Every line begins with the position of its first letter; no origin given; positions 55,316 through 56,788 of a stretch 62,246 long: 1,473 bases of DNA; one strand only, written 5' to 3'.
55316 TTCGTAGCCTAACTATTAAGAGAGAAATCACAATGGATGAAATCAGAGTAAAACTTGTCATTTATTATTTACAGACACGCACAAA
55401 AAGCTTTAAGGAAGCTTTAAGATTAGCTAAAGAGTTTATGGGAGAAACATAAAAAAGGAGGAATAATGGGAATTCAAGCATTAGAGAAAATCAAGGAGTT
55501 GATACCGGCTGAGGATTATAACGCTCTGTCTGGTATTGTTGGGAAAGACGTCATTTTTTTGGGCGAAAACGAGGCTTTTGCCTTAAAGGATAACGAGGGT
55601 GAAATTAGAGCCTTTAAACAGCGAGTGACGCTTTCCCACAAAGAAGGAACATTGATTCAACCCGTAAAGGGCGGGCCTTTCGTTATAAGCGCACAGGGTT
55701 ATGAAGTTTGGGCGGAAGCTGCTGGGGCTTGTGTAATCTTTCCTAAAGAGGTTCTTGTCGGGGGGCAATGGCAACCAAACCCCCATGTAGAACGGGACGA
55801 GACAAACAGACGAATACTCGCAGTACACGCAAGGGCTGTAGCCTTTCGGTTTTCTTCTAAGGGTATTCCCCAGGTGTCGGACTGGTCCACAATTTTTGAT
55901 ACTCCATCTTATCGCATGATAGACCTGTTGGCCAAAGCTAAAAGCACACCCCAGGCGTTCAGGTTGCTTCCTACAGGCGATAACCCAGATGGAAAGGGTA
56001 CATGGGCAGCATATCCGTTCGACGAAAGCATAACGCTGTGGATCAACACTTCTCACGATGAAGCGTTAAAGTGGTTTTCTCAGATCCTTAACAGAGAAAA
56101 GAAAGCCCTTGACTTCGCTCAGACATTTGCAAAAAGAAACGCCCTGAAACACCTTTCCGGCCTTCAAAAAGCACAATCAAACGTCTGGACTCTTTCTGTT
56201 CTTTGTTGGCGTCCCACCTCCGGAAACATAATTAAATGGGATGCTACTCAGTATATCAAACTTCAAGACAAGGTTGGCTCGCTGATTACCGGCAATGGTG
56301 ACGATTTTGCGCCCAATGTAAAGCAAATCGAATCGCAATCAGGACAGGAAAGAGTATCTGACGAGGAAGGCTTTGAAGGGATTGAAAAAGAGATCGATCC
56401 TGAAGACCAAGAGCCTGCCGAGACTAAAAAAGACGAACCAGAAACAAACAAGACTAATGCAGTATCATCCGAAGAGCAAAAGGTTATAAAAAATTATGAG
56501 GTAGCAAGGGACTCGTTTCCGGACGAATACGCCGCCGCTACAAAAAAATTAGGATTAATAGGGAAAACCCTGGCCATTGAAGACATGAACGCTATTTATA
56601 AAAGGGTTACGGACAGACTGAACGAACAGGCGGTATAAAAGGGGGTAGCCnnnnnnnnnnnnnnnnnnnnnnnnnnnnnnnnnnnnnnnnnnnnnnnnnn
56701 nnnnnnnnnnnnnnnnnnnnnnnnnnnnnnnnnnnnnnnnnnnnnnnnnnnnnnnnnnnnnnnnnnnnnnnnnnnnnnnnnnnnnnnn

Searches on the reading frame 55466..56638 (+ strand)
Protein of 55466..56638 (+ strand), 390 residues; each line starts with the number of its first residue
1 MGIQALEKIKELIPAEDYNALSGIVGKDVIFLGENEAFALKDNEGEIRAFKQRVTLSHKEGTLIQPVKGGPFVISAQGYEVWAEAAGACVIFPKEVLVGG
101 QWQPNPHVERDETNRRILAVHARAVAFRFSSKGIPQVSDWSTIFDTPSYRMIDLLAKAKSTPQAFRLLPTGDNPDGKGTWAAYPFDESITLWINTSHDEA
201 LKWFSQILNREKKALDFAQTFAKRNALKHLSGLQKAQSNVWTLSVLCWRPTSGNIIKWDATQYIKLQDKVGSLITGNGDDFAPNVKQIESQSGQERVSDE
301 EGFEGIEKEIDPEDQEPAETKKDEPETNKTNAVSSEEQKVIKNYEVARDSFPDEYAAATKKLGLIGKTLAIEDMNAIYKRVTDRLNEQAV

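Call 11: search_protein_families(library=phrogs, proteins=[window:55466-56638:+], max_evalue=0.001)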
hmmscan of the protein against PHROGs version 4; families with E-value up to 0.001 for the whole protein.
window:55466-56638:+ (390 aa): 1 family
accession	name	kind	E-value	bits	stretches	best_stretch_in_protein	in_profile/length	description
phrog_32428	-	unknown function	7.6e-14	52.3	1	29-233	15-219/318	-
